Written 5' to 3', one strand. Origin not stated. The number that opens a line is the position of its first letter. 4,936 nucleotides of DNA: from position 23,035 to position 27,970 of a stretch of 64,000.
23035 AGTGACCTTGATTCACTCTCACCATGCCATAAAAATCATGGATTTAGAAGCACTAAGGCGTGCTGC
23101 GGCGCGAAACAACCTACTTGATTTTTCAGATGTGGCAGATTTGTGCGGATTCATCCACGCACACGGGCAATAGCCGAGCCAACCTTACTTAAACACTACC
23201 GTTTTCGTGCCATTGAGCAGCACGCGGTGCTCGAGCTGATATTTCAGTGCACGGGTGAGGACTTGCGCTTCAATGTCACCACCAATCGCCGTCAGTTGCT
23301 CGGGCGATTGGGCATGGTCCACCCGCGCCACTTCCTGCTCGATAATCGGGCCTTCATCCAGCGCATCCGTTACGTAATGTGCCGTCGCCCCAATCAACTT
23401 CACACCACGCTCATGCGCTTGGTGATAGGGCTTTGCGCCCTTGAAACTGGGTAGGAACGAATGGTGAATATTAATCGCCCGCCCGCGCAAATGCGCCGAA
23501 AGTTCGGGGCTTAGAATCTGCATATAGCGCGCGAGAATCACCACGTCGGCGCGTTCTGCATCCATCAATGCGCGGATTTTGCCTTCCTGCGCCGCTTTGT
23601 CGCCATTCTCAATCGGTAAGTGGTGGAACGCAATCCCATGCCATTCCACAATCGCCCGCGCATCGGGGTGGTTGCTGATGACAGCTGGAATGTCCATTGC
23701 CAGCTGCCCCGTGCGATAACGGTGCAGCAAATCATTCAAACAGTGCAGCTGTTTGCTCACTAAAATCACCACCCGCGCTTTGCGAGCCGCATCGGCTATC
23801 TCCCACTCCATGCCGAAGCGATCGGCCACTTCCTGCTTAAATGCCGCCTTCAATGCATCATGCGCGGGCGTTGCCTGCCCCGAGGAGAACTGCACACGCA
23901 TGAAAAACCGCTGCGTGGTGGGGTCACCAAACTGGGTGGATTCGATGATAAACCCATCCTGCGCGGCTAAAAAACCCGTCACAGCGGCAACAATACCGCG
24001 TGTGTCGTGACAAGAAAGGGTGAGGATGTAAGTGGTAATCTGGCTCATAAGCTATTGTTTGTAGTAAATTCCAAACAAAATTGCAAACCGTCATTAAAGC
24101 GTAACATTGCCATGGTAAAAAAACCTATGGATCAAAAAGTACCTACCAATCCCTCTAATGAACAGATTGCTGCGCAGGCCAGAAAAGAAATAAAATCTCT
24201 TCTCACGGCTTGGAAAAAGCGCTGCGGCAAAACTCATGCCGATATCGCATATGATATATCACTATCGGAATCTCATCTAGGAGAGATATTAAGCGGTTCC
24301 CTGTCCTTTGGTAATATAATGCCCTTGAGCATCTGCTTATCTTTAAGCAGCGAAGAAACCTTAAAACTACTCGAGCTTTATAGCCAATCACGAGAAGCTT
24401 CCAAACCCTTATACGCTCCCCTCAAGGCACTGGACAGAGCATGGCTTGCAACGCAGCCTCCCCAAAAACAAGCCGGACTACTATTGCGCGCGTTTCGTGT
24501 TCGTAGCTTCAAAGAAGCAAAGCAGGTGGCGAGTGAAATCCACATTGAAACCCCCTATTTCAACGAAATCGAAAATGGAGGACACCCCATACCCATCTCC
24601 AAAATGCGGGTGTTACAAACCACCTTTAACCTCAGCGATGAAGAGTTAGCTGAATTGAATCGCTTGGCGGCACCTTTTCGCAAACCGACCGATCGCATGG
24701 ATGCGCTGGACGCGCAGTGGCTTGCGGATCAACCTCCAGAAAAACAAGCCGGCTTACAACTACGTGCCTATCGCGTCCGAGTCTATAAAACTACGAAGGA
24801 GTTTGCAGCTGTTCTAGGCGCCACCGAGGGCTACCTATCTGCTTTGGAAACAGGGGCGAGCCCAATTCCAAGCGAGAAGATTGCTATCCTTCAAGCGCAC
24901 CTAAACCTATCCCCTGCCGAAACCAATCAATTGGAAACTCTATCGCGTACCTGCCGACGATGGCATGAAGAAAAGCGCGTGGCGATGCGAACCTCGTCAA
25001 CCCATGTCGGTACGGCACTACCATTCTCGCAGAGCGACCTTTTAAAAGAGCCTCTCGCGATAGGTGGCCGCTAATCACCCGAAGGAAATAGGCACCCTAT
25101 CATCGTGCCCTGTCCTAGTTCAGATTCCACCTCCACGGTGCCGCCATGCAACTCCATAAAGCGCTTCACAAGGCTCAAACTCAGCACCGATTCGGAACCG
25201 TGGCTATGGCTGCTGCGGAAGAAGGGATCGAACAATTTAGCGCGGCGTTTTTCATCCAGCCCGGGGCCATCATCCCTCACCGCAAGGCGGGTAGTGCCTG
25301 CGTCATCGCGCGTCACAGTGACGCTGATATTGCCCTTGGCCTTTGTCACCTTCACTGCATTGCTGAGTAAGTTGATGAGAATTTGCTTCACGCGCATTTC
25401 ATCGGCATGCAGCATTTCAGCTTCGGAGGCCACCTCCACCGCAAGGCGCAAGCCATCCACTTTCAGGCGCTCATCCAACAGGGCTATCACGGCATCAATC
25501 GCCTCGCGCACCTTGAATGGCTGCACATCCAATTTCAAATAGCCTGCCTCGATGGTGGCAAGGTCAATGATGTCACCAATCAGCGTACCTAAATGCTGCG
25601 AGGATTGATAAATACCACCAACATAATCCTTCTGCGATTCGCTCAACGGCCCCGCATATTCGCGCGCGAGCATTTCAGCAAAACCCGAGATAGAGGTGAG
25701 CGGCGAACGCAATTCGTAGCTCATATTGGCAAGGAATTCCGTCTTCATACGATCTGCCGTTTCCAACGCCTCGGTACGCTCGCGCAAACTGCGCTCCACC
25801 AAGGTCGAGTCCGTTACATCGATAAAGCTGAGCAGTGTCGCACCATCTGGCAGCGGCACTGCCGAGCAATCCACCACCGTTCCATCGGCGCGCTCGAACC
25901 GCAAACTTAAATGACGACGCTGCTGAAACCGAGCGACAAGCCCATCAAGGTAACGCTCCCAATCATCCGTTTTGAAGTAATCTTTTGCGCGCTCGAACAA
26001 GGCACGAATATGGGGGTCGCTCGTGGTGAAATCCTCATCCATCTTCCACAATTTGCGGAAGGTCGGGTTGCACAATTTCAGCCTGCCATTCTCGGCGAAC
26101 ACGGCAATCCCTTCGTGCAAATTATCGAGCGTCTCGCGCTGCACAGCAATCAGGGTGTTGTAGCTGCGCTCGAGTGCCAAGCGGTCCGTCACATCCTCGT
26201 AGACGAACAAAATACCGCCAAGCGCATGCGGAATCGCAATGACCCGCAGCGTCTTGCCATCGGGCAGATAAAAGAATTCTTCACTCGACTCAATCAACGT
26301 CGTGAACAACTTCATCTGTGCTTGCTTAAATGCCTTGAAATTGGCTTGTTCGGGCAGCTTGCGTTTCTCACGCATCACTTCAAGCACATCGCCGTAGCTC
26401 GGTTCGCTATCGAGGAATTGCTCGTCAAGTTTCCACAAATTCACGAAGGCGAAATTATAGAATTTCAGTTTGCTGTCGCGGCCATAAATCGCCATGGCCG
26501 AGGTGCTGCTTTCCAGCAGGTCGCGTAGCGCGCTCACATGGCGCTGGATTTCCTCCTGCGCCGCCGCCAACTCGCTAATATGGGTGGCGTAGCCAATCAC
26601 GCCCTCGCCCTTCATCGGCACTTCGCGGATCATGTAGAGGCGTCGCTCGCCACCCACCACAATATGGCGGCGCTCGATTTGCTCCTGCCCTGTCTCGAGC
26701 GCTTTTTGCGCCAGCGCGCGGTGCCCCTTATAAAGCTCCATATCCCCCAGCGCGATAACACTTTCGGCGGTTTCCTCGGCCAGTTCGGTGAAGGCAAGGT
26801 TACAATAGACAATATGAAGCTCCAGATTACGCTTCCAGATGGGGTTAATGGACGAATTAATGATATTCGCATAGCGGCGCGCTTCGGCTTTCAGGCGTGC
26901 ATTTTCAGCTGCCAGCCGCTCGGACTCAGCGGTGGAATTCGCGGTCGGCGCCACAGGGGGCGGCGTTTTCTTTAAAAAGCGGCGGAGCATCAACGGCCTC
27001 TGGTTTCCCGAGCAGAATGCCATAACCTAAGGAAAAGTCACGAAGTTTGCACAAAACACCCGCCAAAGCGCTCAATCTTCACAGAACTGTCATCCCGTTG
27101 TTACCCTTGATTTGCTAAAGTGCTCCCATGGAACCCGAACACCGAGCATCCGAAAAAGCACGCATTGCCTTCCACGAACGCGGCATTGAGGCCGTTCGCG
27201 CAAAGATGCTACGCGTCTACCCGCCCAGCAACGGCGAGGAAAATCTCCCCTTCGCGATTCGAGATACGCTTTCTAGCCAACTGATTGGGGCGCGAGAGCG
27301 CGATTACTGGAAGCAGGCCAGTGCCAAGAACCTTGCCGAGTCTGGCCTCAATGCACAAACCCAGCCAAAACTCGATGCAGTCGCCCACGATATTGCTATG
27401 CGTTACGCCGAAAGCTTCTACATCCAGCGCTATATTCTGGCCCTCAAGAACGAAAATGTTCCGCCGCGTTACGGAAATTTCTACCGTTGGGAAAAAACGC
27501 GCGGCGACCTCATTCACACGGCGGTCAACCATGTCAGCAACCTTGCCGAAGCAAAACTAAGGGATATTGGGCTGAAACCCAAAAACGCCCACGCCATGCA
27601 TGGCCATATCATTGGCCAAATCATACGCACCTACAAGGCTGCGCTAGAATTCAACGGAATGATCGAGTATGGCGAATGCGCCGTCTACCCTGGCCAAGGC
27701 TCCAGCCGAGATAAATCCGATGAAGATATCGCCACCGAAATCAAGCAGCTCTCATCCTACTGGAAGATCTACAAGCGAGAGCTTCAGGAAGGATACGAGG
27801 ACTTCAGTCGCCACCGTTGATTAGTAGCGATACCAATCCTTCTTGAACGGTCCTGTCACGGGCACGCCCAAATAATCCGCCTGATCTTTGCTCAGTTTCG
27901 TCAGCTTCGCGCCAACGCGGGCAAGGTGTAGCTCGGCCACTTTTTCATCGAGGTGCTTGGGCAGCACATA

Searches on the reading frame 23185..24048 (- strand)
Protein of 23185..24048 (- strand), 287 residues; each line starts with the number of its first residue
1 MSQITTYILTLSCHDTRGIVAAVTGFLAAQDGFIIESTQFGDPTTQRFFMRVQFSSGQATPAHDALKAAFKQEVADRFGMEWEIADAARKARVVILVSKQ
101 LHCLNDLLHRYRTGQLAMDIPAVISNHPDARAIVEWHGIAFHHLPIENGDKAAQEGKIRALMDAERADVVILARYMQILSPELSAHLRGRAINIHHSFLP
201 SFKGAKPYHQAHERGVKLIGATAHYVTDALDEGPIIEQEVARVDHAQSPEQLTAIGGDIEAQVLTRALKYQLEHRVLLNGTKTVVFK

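Call 14: search_protein_families(library=pfam, proteins=[window:23185-24048:-], max_evalue=0.001)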
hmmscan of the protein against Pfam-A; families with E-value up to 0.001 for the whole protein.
window:23185-24048:- (287 aa): 1 family
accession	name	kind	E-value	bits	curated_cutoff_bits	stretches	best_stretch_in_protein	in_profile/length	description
PF00551.24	Formyl_trans_N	-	1.4e-40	139.4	26.1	1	92-268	2-181/181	Formyl transferase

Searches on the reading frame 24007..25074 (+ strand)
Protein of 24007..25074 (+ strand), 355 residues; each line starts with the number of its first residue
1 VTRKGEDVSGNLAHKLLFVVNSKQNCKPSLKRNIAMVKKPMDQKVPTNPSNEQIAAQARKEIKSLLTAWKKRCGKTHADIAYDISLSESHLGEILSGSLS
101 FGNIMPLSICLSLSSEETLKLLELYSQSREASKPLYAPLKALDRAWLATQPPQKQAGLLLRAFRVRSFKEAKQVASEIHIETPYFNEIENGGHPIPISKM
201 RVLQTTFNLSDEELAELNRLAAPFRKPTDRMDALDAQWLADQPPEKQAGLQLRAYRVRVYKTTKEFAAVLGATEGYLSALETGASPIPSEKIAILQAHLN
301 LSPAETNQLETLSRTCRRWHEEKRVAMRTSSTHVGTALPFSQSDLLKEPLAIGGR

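Call 14: search_protein_families(library=pfam, proteins=[window:24007-25074:+], max_evalue=0.001)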
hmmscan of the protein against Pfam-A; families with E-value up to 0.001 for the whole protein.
window:24007-25074:+ (355 aa): 2 families
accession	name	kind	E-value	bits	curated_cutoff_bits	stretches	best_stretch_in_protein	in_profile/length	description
PF13560.12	HTH_31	-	4.6e-19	68.9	27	2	248-309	2-64/64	Helix-turn-helix domain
PF01381.28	HTH_3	-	1.3e-05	25.6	23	0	252-305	1-54/55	Helix-turn-helix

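Call 44: search_protein_families(library=ncbifam, proteins=[window:24007-25074:+], max_evalue=0.001)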
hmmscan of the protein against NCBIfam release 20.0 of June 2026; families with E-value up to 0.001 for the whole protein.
window:24007-25074:+ (355 aa): 0 families

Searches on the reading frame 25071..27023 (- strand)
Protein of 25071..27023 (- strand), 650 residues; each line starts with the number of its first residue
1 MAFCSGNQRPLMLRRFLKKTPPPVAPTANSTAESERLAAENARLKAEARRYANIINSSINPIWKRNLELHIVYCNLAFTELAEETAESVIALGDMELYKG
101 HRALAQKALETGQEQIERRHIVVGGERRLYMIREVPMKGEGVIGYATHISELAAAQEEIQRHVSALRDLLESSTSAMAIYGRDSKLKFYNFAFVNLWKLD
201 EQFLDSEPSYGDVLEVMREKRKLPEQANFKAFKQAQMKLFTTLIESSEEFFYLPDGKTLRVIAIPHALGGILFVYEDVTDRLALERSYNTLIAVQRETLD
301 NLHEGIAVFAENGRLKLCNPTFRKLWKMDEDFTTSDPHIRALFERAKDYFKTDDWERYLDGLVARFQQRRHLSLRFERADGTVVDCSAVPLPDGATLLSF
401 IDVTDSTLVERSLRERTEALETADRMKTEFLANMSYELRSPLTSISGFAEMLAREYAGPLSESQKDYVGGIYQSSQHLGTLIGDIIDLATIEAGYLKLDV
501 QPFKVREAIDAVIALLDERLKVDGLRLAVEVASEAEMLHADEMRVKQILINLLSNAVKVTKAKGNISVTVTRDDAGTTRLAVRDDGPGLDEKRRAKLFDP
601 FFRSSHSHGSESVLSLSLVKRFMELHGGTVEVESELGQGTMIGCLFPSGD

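Call 12: search_protein_families(library=pfam, proteins=[window:25071-27023:-], max_evalue=0.01)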
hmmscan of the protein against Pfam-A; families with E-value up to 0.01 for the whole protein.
window:25071-27023:- (650 aa): 7 families
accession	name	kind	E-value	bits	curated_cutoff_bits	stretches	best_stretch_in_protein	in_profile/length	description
PF12860.13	PAS_7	-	1.3e-25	90.2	27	2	299-407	1-111/115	PAS fold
PF02518.31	HATPase_c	-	1.9e-24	86.6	26.4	1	541-647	2-108/111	Histidine kinase-, DNA gyrase B-, and HSP90-like ATPase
PF00512.31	HisKA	-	2.3e-20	72.9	26.9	1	426-494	1-66/66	His Kinase A (phospho-acceptor) domain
PF08448.16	PAS_4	-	3.3e-09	37.4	23.1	1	66-152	12-108/110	PAS fold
PF13188.13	PAS_8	-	4.6e-09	36.3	21.8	0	298-346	6-57/65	PAS domain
PF00989.32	PAS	-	1.5e-06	28.6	22.6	1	50-136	2-95/113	PAS fold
PF13426.13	PAS_9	-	1.4e-05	25.7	27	0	61-141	3-88/103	PAS domain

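Call 44: search_protein_families(library=ncbifam, proteins=[window:25071-27023:-], max_evalue=0.001)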
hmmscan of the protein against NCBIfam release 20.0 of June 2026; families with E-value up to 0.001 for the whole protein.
window:25071-27023:- (650 aa): 80 families (the best 25 are shown)
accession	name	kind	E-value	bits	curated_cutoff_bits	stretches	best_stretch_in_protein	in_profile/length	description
NF046044.1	PnpS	equivalog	1.6e-55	188.8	400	1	297-644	59-387/390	two-component system histidine kinase PnpS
NF038297.2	hybrid_HK_HrmK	equivalog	3.9e-50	171.1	725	1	410-647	218-456/607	hybrid histidine kinase/response regulator HrmK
NF047874.1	MASE3_PAS_HK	subfamily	5.6e-49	167.5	560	1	294-647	266-624/655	MASE3 domain-containing sensor histidine kinase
TIGR02966.1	phoR_proteo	equivalog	1.4e-46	159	334.2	1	295-645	8-332/333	phosphate regulon sensor histidine kinase PhoR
NF008318.0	PRK11107.1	equivalog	1.7e-44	152.1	890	1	419-641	286-511/920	two-component sensor histidine kinase BarA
TIGR02956.1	TMAO_torS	equivalog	6.6e-43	147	676.5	1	418-641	456-675/967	TMAO reductase system sensor histidine kinase/response regulator TorS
NF008302.0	PRK11091.1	equivalog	1.2e-42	146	838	1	415-641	271-498/779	aerobic respiration two-component sensor histidine kinase ArcB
NF041947.1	LuxQ_Vibrio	equivalog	3.7e-42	144.2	1200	1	412-642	458-690/843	quorum-sensing autoinducer 2 sensor kinase/phosphatase LuxQ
NF008468.0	PRK11360.1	equivalog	6.2e-39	133.8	646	1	268-647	249-607/616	two-component system sensor histidine kinase AtoS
NF050805.1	CellDivHKDivJCaul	equivalog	9.3e-39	133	1000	1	402-645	273-517/531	cell cycle sensor histidine kinase DivJ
NF011874.0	PRK15347.1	equivalog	2.2e-38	131.9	852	1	411-645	375-611/921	two component system sensor kinase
NF008543.0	PRK11466.1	equivalog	1.8e-36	125.4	982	1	414-642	432-656/914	TMAO reductase system sensor histidine kinase/response regulator TorS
NF008099.0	PRK10841.1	equivalog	1.2e-35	122.5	920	1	400-642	443-684/949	two-component system sensor histidine kinase RcsC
NF045901.1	HisKinLetSLeg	equivalog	3.8e-33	114.5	1650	1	420-641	286-511/906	two-component system sensor histidine kinase LetS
NF045595.1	HK_scytonemin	equivalog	7.4e-32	110.5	865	1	395-647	383-634/637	scytonemin biosynthesis sensor histidine kinase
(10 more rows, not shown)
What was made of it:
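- On Pho box (PhoB binding site): The kinase at 25071-27023 scores 159 bits against the 334-bit cut-off of TIGR02966 (call 44).
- Tried and rejected: The kinase at 25071-27023 as PhoR: far below the family cut-off (call 44).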

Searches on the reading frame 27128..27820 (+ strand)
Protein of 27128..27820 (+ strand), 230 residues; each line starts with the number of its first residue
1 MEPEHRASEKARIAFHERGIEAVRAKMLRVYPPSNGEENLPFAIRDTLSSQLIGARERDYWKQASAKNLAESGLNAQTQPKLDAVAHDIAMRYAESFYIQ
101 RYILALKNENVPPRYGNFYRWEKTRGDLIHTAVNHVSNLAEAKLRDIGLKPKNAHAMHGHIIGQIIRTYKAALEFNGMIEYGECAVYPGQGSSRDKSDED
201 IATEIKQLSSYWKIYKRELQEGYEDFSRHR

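Call 12: search_protein_families(library=pfam, proteins=[window:27128-27820:+], max_evalue=0.01)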
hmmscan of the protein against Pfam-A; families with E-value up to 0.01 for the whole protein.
window:27128-27820:+ (230 aa): 0 families
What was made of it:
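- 27128..27820 (+): Target of site D: 230-aa all-helical orphan ending ...FSRHR. No family (call 12).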

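Call 31: find_homologous_proteins(query=window:27128-27820:+, max_evalue=0.001)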
Query window:27128-27820:+ (230 aa): 1 proteins with E <= 0.001 among 134 candidates.
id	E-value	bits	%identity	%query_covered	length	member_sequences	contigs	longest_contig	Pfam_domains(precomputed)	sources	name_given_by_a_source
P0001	4.3e-151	519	100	100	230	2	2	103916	-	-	-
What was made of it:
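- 27128..27820 (+): No word-based homologue (call 31).
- Tried and rejected: Homologues of the orphan at 27128: none by word-based search (call 31).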

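Call 32: find_encoding_contigs(protein=window:27128-27820:+, flank=10000, max_places=5)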
Protein window:27128-27820:+ (230 aa): 2 contigs read that carry it; 2 places shown.
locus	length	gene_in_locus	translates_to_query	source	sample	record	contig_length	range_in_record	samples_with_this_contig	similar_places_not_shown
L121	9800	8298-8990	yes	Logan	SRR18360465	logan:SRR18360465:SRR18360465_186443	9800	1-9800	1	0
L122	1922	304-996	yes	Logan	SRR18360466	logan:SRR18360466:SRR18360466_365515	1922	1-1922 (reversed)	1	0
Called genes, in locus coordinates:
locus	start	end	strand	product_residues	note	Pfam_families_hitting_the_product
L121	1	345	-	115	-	?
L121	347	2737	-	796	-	PF02737:3HCDH_N, PF00725:3HCDH, PF00378:ECH_1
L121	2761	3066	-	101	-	-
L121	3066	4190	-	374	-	PF00108:Thiolase_N, PF02803:Thiolase_C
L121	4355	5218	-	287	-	PF00551:Formyl_trans_N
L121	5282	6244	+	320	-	PF01381:HTH_3 (faint), PF13560:HTH_31 (weak)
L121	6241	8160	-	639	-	PF00989:PAS (faint), PF13188:PAS_8 (faint), PF08448:PAS_4 (faint), PF12860:PAS_7, PF00512:HisKA, PF02518:HATPase_c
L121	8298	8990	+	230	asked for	-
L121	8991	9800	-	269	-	?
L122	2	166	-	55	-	?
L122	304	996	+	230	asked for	-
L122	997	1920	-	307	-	?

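Call 73: predict_structure(protein=window:27128-27820:+)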
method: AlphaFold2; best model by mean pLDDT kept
length: 230 residues; sequences in the alignment: 1
mean_pLDDT: 46.3   pTM: 0.41
mean pLDDT of the five models: 46.3, 44.7, 42.8, 42.4, 39.6
residues with pLDDT >= 90: 0; 70-90: 9; 50-70: 72; < 50: 149
segments of 3 or more residues with pLDDT < 50: 1-13, 18-20, 22-24, 26-58, 101-127, 168-230
pLDDT, mean of each block of 10 residues (from residue 1): 42 47 45 39 35 42 52 63 65 55 43 36 46 64 73 59 52 33 27 35 39 39 35
secondary structure, 60 per line:
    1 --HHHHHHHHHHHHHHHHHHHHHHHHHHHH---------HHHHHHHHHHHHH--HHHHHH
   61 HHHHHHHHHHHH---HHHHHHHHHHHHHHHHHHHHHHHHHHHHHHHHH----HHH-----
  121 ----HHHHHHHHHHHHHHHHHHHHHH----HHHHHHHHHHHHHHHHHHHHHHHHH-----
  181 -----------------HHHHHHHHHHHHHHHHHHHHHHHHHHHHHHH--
elements in order: H3-30 H40-52 H55-72 H76-108 H125-146 H151-175 H198-228
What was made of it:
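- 27128..27820 (+): The single-sequence AlphaFold2 model has pLDDT 46 (call 73).
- Tried and rejected: Structure of 27128: single-sequence AlphaFold2 gave pLDDT 46, too poor for a fold search (call 73).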
